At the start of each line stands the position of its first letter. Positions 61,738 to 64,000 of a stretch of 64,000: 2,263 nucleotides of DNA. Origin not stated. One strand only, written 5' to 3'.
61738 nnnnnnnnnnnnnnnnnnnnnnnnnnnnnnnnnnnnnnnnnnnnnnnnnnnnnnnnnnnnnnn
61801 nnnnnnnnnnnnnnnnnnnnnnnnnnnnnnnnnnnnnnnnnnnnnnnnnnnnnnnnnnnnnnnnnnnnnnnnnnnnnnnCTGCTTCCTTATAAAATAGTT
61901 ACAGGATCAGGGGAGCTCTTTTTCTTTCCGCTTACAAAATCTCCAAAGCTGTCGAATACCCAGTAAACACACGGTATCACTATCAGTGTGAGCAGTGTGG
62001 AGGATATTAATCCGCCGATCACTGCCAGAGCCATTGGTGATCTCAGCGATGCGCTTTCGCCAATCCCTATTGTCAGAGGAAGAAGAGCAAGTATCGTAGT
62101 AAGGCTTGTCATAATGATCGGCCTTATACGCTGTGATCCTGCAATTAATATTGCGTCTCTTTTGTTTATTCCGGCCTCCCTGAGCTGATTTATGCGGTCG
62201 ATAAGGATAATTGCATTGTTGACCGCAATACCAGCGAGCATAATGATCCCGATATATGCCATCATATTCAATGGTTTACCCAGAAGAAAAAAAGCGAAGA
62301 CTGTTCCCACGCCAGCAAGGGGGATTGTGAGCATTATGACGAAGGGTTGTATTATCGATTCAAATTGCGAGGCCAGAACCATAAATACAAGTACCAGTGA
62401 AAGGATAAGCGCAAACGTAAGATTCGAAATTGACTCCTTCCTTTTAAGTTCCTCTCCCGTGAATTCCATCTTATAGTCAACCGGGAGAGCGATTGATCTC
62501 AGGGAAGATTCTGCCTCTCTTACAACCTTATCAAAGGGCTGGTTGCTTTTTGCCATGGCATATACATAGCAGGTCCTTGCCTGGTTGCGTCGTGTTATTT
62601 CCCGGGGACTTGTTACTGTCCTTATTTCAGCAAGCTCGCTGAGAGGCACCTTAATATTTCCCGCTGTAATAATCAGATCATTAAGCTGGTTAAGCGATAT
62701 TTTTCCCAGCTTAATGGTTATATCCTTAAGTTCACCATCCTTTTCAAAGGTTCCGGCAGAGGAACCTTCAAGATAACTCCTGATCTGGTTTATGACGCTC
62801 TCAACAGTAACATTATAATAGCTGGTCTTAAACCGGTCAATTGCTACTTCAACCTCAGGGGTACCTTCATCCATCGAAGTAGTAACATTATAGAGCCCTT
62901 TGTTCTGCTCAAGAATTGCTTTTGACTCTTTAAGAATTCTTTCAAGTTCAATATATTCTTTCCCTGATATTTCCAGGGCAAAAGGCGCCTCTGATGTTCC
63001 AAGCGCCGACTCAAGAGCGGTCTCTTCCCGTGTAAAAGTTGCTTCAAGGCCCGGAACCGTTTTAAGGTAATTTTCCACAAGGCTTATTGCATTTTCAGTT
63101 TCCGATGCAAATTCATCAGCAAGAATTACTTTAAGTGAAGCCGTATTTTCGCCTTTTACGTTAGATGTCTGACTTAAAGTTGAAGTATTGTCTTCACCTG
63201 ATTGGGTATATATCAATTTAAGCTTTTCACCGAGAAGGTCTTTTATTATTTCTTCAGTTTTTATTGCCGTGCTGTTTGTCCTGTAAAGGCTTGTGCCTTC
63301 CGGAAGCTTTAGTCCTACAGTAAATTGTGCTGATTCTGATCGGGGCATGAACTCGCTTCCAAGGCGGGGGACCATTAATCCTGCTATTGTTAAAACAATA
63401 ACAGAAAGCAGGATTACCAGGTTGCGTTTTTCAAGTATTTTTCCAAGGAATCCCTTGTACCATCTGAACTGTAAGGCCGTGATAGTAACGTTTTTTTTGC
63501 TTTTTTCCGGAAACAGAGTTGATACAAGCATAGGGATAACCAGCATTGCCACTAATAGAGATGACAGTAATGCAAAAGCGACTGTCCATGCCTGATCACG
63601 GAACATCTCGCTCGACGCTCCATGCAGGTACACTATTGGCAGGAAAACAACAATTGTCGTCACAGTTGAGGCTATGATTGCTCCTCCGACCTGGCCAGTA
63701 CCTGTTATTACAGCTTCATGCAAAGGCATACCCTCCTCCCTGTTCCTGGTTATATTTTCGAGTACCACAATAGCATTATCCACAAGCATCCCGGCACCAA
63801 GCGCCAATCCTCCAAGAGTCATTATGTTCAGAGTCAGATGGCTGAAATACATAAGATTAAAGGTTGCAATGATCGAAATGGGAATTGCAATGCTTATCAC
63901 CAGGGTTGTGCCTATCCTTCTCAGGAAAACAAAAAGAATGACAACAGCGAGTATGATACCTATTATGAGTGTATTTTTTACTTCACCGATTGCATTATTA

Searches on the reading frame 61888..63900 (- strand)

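Call 87: search_protein_families(library=pfam, proteins=[window:61888-63900:-], max_evalue=0.00001)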
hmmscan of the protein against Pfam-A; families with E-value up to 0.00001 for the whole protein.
window:61888-63900:- (670 aa): 3 families
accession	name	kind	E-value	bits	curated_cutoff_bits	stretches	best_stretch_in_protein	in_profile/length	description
PF00873.25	ACR_tran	-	1.2e-144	483.8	28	1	3-649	362-1020/1021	AcrB/AcrD/AcrF family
PF03176.21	MMPL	-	2.2e-14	53.6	20.5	1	475-653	122-306/333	MMPL family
PF02355.23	SecD_SecF_C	-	2.3e-09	37.3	20.5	1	477-638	17-179/189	Protein export membrane protein SecD/SecF, C-terminal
